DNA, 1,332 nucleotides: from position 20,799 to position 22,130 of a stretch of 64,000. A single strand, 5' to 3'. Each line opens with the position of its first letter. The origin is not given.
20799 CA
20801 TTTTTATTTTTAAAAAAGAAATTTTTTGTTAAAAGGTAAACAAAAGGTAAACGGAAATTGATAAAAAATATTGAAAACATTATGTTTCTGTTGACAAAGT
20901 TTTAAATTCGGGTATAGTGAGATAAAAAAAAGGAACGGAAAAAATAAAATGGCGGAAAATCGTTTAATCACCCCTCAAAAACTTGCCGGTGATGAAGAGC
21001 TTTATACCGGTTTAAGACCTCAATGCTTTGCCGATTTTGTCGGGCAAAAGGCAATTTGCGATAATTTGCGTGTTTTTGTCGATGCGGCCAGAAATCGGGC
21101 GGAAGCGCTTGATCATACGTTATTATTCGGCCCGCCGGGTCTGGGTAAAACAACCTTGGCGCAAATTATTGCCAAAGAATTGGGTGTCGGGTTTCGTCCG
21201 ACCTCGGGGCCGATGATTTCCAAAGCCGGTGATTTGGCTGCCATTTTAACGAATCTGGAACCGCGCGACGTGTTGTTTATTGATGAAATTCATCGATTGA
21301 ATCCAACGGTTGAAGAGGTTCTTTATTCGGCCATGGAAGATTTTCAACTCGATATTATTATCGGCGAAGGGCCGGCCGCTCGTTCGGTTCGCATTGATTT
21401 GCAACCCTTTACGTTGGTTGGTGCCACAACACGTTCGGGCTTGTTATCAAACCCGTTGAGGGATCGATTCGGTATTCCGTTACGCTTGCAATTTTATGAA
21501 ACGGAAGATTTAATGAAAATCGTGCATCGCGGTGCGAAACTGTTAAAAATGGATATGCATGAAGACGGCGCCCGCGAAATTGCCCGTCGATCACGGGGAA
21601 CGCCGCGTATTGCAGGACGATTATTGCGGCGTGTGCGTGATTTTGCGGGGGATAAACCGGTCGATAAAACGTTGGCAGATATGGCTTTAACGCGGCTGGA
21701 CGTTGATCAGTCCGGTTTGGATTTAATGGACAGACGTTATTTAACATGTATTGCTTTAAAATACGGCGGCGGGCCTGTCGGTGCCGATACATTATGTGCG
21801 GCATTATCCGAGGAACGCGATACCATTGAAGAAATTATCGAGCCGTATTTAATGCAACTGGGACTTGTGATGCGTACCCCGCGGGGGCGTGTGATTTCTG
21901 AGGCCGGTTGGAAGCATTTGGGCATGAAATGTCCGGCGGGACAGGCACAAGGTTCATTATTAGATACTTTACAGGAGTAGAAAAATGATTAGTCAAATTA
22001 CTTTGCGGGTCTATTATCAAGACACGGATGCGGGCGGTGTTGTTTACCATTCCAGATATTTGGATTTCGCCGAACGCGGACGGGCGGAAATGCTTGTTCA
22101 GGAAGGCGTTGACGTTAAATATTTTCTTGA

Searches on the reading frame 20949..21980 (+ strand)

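Call 39: search_protein_families(library=pfam, proteins=[window:20949-21980:+], max_evalue=0.00001)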
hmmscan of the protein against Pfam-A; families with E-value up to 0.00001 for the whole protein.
window:20949-21980:+ (343 aa): 5 families
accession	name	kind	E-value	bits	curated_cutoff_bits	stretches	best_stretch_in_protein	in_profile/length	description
PF05496.18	RuvB_N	-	2.2e-79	265.2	27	1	22-180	1-159/159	Holliday junction DNA helicase RuvB P-loop domain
PF17864.7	AAA_lid_4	-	2.3e-27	95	27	1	183-253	1-74/74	RuvB AAA lid domain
PF05491.19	RuvB_C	-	1.6e-24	86.1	24.7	1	255-324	2-71/72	RuvB C-terminal winged helix domain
PF00004.35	AAA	-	7.4e-21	75.4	21.2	1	58-178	2-127/131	ATPase family associated with various cellular activities (AAA)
PF07728.20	AAA_5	-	3.2e-08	34.1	22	0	56-174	1-139/139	AAA domain (dynein-related subfamily)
